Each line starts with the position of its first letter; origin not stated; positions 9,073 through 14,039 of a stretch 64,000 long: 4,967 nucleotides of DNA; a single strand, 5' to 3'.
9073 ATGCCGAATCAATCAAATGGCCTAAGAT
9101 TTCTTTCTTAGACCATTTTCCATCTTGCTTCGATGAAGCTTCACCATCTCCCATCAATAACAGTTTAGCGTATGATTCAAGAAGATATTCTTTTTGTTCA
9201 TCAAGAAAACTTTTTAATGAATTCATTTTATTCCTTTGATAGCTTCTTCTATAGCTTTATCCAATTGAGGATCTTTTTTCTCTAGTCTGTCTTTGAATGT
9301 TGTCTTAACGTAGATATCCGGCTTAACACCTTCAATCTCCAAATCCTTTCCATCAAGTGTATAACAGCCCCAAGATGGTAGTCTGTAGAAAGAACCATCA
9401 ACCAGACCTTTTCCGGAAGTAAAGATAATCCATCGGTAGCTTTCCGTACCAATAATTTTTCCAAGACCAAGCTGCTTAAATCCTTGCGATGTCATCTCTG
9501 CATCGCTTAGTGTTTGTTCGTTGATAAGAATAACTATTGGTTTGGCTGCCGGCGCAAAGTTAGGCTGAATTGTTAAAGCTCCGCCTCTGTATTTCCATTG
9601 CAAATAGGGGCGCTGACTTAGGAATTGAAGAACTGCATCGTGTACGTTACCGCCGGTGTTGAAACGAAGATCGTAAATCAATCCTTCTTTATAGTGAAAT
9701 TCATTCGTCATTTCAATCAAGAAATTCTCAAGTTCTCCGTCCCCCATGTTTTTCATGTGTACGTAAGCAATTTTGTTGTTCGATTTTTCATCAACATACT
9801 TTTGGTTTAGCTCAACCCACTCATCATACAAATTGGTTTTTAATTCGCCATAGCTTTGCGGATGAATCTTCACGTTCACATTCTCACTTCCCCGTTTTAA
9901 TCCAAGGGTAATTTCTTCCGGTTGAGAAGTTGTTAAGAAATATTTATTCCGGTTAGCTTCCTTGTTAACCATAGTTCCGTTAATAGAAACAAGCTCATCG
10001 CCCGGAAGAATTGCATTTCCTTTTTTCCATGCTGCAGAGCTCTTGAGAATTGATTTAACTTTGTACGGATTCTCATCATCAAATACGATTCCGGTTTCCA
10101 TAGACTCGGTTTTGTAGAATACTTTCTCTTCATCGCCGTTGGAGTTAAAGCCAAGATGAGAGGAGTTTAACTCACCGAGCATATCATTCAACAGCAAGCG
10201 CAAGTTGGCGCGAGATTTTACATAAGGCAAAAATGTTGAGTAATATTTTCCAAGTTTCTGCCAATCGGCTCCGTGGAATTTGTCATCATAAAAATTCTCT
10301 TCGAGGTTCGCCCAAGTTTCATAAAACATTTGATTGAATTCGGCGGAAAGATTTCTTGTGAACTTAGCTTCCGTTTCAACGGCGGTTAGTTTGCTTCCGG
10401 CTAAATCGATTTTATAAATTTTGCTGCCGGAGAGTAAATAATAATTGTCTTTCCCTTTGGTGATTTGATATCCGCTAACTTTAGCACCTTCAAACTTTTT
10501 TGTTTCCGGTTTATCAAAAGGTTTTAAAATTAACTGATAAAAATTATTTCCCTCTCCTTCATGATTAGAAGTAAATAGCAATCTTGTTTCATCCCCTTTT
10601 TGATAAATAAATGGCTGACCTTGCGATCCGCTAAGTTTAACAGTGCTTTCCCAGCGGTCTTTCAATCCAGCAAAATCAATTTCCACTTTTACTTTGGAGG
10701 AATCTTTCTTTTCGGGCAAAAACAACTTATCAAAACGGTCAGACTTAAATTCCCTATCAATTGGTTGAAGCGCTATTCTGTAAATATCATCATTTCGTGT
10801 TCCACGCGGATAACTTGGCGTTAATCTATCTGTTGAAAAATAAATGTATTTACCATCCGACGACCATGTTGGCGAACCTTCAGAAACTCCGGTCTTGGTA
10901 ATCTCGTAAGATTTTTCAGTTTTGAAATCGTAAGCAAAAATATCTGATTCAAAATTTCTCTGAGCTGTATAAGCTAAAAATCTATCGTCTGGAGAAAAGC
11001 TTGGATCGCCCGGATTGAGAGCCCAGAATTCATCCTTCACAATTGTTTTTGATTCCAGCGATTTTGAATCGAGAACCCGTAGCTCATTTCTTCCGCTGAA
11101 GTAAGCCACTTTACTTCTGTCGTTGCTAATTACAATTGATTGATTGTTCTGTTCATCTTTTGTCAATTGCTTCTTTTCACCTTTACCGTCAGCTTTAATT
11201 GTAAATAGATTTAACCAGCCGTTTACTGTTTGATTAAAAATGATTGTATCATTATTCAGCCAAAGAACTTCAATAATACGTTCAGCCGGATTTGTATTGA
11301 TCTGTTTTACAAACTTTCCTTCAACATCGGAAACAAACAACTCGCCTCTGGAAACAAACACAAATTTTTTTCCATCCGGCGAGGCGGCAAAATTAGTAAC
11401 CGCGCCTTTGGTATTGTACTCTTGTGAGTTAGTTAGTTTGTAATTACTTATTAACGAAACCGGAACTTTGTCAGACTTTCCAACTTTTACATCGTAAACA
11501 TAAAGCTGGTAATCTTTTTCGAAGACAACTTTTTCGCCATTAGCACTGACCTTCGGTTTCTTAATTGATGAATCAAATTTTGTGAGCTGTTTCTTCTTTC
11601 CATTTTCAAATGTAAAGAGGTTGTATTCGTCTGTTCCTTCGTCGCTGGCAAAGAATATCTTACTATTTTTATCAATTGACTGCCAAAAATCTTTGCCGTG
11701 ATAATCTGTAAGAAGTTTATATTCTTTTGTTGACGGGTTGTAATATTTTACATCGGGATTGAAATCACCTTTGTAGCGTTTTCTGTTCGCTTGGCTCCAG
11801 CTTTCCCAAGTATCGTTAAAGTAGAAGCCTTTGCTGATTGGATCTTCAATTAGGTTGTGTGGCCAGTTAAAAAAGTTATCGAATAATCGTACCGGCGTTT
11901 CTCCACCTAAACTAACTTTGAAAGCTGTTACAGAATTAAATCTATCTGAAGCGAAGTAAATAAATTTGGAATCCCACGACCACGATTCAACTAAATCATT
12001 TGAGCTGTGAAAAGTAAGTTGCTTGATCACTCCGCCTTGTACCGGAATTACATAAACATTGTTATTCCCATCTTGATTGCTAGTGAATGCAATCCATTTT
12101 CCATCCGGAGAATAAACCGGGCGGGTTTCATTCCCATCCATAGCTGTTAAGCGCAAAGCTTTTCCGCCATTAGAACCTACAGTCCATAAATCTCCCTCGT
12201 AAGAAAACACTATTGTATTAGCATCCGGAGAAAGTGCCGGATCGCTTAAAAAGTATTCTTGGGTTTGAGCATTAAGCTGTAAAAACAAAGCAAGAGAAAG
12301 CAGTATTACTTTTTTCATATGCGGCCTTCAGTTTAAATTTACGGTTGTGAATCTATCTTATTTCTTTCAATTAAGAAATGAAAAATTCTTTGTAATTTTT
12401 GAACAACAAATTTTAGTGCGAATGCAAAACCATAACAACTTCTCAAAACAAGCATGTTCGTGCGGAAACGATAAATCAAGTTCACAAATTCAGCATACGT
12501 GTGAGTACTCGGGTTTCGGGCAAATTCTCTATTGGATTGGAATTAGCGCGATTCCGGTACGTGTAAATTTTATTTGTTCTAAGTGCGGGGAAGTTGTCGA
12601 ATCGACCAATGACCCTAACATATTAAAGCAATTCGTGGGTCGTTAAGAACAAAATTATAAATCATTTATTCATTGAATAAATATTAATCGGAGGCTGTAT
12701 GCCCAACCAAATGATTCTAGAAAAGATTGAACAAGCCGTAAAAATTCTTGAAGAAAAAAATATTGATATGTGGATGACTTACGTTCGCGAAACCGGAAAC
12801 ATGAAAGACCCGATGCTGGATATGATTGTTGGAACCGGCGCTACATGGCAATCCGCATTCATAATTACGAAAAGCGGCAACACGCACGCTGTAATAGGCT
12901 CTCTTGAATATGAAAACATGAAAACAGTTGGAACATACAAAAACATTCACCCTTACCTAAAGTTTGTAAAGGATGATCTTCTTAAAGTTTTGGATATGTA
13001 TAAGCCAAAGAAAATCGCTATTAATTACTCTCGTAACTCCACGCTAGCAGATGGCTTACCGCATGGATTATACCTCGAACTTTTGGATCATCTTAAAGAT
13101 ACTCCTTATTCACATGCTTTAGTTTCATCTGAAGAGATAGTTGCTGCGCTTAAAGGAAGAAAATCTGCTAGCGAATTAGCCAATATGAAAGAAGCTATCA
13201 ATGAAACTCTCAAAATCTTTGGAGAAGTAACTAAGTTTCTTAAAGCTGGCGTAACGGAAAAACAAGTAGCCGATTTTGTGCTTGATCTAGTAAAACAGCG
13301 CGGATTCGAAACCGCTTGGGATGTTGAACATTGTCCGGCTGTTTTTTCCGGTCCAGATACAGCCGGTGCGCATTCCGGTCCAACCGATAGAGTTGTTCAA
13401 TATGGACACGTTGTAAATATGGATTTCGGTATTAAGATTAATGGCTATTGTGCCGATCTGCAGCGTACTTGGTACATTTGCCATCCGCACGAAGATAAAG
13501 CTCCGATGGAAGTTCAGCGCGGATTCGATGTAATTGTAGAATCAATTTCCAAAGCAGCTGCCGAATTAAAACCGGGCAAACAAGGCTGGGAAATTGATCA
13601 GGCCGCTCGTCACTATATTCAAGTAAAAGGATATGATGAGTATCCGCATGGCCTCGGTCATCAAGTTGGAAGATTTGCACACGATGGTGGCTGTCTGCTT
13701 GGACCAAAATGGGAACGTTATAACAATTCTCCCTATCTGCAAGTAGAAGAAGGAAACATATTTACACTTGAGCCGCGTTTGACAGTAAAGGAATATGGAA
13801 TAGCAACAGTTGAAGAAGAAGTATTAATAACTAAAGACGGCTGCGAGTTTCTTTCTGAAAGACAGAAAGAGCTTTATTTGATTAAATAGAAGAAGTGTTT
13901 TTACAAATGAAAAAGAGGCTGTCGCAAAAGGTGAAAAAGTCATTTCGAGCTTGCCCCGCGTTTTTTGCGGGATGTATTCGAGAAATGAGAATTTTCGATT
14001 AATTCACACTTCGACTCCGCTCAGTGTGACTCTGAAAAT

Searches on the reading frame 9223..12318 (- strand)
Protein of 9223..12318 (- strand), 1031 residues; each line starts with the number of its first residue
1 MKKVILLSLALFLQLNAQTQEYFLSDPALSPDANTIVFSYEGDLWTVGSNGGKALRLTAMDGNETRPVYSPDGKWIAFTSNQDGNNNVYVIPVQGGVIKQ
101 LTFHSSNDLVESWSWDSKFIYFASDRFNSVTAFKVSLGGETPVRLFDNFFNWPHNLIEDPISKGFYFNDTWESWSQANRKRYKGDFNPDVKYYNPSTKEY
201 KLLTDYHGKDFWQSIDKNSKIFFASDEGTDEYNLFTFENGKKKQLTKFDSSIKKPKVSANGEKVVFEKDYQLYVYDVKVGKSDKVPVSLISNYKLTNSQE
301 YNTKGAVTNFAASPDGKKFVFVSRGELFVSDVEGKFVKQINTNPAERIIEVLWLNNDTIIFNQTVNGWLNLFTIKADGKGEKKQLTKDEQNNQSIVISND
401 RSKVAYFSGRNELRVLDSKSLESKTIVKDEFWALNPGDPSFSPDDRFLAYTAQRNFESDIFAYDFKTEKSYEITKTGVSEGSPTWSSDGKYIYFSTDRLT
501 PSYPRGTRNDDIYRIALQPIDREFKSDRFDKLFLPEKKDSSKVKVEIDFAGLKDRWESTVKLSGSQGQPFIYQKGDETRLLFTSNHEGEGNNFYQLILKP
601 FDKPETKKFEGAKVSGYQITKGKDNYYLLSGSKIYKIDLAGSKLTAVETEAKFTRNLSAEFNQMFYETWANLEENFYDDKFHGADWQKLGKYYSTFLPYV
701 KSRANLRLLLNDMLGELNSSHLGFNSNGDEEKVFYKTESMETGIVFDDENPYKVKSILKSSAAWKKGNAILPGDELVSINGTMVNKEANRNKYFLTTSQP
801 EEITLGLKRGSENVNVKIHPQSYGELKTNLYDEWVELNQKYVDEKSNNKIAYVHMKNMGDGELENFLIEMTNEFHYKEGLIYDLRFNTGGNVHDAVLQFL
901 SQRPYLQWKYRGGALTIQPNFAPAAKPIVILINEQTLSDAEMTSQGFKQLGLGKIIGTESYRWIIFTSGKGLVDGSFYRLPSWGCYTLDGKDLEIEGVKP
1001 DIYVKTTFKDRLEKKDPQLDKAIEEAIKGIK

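Call 11: search_protein_families(library=pfam, proteins=[window:9223-12318:-], max_evalue=0.001)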
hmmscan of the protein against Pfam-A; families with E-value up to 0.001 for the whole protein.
window:9223-12318:- (1031 aa): 8 families
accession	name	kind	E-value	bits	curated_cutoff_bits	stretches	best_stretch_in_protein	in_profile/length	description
PF07676.18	PD40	-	4.5e-35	119.3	20.9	2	56-90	3-38/38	WD40-like Beta Propeller Repeat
PF03572.23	Peptidase_S41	-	5.1e-23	81.9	24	1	849-1004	1-165/165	Peptidase family S41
PF14684.11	Tricorn_C1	-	1.6e-16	60.4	24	1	659-715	3-59/59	Tricorn protease C1 domain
PF00930.27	DPPIV_N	-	1.3e-15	57.5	22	0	227-282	20-75/354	Dipeptidyl peptidase IV (DPP IV) N-terminal region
PF25174.1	Beta-prop_THOC3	-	7e-11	42.1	305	1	298-454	82-234/272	THOC3 beta-propeller domain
PF23414.1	Beta-prop_EML_2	-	1.3e-07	31.7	90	0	389-497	39-144/266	Echinoderm microtubule-associated protein second beta-propeller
PF13180.12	PDZ_2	-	5.3e-06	27.1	27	1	743-818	4-78/80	PDZ domain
PF00595.29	PDZ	-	0.00016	22.4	23.2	1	720-805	10-78/81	PDZ domain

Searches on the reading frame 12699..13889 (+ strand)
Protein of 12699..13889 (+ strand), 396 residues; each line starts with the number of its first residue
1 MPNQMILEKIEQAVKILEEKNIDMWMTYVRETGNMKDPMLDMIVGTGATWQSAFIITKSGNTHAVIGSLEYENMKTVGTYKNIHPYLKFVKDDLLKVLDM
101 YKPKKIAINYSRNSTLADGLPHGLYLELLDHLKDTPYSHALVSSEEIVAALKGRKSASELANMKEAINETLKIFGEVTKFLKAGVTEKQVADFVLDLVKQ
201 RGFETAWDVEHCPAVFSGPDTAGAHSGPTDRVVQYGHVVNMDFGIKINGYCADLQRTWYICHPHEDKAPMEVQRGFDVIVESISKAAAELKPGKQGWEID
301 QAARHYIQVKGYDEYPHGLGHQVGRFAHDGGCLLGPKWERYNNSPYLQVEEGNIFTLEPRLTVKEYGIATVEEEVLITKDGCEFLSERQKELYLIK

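Call 11: search_protein_families(library=pfam, proteins=[window:12699-13889:+], max_evalue=0.001)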
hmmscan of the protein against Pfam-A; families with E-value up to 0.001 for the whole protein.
window:12699-13889:+ (396 aa): 1 family
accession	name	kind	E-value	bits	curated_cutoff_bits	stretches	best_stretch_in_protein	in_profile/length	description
PF00557.29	Peptidase_M24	-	5.3e-41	141.1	23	1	162-379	2-208/208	Metallopeptidase family M24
